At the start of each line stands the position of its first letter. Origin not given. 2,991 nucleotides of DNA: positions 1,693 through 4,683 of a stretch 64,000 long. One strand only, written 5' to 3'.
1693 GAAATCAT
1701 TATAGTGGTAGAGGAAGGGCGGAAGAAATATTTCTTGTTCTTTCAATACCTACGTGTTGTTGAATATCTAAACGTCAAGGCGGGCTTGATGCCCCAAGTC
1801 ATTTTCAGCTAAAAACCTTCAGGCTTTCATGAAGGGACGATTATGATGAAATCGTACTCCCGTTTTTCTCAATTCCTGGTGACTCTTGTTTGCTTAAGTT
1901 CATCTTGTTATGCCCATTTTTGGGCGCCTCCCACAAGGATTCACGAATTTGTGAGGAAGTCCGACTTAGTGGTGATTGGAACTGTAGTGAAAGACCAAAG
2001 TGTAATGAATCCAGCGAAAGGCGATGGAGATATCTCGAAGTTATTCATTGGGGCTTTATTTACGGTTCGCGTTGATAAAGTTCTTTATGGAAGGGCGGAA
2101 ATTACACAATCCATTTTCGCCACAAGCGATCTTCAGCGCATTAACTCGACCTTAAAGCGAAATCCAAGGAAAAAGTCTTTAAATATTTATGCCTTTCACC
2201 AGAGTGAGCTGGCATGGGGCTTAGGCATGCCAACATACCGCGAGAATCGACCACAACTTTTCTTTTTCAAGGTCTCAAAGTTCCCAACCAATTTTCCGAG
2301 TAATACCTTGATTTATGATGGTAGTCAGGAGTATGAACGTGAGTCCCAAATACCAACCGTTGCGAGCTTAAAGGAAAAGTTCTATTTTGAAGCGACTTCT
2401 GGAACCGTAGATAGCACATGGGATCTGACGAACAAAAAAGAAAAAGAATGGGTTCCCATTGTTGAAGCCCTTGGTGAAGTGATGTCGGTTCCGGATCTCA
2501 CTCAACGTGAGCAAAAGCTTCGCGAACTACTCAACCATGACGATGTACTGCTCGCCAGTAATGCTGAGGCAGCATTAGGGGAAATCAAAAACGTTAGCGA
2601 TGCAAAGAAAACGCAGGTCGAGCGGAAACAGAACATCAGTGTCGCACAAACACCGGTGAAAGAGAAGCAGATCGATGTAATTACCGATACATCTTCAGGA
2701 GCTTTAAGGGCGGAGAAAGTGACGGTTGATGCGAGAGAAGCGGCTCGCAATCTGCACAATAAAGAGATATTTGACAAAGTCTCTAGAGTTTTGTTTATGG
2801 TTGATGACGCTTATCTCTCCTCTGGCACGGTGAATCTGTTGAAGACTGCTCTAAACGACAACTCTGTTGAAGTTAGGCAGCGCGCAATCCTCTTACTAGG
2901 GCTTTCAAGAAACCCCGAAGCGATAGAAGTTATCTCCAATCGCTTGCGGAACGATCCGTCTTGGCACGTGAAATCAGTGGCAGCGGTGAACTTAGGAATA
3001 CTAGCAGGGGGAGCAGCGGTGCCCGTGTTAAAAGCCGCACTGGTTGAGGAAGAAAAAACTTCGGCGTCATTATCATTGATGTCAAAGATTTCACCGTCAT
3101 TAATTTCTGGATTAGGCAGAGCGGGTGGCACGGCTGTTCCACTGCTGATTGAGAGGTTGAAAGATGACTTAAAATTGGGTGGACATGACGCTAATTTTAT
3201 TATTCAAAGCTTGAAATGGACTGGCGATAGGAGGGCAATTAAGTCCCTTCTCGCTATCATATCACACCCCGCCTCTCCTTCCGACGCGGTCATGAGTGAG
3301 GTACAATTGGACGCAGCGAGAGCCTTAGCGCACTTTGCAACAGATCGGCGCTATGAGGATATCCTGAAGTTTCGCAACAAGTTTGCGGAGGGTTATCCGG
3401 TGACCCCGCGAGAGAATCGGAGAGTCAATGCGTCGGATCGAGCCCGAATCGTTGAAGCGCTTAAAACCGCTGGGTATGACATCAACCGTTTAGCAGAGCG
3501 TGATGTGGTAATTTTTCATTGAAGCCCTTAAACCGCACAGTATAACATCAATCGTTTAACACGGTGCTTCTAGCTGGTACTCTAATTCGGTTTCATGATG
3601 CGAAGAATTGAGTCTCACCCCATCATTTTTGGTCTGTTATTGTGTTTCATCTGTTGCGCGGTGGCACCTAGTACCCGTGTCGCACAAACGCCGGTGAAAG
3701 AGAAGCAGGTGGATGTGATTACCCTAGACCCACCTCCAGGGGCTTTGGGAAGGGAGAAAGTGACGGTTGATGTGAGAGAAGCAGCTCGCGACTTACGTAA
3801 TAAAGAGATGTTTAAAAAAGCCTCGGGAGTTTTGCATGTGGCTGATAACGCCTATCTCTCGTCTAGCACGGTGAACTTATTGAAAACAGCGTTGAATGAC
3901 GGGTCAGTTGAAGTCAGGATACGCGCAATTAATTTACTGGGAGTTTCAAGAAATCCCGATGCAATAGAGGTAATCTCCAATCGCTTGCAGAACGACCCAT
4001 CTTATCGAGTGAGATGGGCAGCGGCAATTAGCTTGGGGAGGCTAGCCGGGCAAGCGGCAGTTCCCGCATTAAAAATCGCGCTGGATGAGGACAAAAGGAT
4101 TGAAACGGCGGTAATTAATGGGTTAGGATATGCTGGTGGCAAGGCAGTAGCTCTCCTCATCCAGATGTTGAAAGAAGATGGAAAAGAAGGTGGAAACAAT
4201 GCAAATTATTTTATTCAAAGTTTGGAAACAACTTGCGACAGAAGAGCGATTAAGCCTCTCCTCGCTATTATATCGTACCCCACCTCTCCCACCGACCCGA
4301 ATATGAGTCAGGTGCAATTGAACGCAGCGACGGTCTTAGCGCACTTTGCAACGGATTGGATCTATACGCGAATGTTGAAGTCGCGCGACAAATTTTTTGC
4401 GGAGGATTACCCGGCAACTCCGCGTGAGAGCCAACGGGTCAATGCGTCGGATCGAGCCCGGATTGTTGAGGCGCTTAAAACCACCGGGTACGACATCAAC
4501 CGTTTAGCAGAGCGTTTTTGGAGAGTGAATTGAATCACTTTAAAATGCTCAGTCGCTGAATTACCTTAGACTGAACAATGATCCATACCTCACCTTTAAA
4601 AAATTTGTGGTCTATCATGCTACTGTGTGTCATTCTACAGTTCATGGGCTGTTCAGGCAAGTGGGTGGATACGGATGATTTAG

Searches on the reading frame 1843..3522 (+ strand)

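Call 86: search_protein_families(library=pfam, proteins=[window:1843-3522:+], max_evalue=0.00001)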
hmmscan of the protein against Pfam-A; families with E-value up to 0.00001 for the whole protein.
window:1843-3522:+ (559 aa): 1 family
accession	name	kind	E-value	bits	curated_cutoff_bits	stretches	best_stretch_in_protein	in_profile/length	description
PF13646.12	HEAT_2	-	5.9e-14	52.6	27.7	1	332-404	4-75/88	HEAT repeats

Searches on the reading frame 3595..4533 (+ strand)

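Call 86: search_protein_families(library=pfam, proteins=[window:3595-4533:+], max_evalue=0.00001)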
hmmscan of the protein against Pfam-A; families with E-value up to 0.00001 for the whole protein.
window:3595-4533:+ (312 aa): 3 families
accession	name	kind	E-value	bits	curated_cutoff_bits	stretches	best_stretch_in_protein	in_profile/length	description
PF13646.12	HEAT_2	-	4e-17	62.7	27.7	1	95-174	4-84/88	HEAT repeats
PF02985.28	HEAT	-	4.4e-08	33.1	23.5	0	126-151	4-28/31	HEAT repeat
PF03130.22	HEAT_PBS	-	2.7e-07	30.9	20.9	0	139-164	1-26/27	PBS lyase HEAT-like repeat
